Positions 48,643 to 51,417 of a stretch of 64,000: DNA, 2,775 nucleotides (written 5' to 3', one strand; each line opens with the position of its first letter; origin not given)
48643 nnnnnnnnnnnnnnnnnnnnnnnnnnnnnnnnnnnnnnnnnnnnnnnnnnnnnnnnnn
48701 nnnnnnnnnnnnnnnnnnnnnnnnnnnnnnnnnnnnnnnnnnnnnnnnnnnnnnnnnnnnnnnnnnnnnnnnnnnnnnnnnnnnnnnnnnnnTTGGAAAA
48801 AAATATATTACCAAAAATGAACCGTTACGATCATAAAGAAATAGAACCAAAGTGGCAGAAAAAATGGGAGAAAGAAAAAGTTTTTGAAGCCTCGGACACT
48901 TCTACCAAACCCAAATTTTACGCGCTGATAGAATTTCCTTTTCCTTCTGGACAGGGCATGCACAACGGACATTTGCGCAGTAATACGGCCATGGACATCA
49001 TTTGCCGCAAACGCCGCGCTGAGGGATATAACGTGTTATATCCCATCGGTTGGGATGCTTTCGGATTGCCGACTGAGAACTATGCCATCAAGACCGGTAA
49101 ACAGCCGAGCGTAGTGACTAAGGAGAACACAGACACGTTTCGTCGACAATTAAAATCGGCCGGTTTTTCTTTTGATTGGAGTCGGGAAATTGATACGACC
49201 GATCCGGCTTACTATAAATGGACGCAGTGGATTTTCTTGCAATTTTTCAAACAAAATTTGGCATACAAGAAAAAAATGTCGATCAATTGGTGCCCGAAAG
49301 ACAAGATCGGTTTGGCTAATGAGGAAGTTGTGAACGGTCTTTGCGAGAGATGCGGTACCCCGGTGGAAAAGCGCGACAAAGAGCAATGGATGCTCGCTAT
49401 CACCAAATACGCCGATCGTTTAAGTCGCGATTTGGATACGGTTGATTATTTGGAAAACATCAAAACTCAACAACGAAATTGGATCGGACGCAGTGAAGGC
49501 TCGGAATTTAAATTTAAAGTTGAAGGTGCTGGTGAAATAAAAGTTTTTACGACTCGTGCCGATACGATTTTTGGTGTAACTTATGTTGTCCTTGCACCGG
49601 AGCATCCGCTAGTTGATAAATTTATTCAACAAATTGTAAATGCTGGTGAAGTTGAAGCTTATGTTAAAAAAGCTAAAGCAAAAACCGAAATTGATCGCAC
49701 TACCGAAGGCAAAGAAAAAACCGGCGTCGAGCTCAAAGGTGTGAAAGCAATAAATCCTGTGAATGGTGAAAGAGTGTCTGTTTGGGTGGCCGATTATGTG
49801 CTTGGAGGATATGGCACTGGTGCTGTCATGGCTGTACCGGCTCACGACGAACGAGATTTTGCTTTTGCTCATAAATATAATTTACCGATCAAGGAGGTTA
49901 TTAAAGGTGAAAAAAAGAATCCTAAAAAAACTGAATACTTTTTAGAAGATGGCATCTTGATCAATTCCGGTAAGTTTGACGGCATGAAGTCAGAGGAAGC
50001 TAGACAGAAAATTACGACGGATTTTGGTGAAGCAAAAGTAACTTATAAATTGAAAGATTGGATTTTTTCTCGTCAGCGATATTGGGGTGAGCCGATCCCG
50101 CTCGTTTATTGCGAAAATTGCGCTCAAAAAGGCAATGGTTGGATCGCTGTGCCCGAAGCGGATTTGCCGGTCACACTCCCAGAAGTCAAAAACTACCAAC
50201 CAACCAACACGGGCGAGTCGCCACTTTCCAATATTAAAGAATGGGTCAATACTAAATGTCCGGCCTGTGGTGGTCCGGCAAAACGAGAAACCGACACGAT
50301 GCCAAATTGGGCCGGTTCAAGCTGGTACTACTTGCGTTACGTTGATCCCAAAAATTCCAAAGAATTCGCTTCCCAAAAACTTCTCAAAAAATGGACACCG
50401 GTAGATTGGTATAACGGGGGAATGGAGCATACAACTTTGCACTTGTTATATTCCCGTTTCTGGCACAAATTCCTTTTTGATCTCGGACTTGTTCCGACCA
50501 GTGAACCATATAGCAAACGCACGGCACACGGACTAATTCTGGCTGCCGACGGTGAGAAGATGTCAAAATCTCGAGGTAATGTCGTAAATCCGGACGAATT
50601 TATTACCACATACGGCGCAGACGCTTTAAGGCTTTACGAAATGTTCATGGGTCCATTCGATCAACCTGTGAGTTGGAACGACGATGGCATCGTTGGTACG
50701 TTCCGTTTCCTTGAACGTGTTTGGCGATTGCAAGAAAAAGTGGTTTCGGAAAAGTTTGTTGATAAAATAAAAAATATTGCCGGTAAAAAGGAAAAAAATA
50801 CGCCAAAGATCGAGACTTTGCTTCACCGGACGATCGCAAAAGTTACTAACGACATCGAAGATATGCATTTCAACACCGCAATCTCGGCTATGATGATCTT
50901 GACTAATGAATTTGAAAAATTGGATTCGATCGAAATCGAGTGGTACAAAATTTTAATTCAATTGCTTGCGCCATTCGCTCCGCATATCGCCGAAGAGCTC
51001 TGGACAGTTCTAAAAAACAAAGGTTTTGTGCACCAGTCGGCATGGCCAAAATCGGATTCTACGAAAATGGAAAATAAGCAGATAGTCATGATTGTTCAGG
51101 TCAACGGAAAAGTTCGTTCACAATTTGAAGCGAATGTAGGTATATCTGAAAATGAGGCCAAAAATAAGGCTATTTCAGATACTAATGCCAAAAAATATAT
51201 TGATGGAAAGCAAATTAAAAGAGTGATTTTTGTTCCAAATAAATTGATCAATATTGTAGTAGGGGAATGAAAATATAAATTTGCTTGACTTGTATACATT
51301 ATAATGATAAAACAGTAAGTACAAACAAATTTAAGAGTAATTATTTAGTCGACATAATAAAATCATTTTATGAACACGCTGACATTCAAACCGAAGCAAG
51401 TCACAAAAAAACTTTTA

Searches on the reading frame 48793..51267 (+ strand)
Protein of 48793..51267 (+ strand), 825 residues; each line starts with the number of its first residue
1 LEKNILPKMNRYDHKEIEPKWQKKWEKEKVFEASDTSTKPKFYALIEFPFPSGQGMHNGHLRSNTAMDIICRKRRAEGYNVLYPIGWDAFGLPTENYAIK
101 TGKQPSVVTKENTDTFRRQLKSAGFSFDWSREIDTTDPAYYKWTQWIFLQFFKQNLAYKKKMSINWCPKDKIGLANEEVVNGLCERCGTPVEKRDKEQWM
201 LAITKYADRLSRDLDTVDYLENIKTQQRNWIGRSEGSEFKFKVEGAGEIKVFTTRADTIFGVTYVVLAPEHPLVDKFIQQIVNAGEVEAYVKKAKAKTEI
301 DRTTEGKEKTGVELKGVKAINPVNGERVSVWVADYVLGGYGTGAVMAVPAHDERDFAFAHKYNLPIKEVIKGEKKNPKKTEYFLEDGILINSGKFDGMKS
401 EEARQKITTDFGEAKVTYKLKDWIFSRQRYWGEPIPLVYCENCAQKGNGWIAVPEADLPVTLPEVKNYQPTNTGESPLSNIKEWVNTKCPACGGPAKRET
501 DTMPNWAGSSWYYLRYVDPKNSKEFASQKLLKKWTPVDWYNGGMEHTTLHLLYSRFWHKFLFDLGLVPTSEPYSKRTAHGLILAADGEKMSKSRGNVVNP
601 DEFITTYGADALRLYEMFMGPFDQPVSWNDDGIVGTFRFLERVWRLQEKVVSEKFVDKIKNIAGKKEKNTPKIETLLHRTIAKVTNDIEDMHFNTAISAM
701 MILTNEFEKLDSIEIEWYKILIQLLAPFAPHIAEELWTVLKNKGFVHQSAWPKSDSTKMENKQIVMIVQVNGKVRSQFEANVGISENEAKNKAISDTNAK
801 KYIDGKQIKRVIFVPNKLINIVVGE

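Call 61: search_protein_families(library=pfam, proteins=[window:48793-51267:+], max_evalue=0.001)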
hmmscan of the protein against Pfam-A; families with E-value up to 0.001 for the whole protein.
window:48793-51267:+ (825 aa): 5 families
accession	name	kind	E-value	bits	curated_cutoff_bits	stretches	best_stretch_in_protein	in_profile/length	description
PF13603.12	tRNA-synt_1_2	-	6.8e-70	234.8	25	1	228-409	1-182/185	Leucyl-tRNA synthetase, editing domain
PF00133.28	tRNA-synt_1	-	5.9e-48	164.1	22.7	2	20-226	1-219/414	tRNA synthetases class I (I, L, M and V)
PF09334.17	tRNA-synt_1g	-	1.5e-28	100.2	20.1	2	55-196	13-151/391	tRNA synthetases class I (M)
PF08264.19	Anticodon_1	-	5e-22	78.8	25.1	1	673-781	4-139/148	Anticodon-binding domain of tRNA ligase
PF01406.26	tRNA-synt_1e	-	4.3e-06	26.7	27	0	573-629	237-292/301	tRNA synthetases class I (C) catalytic domain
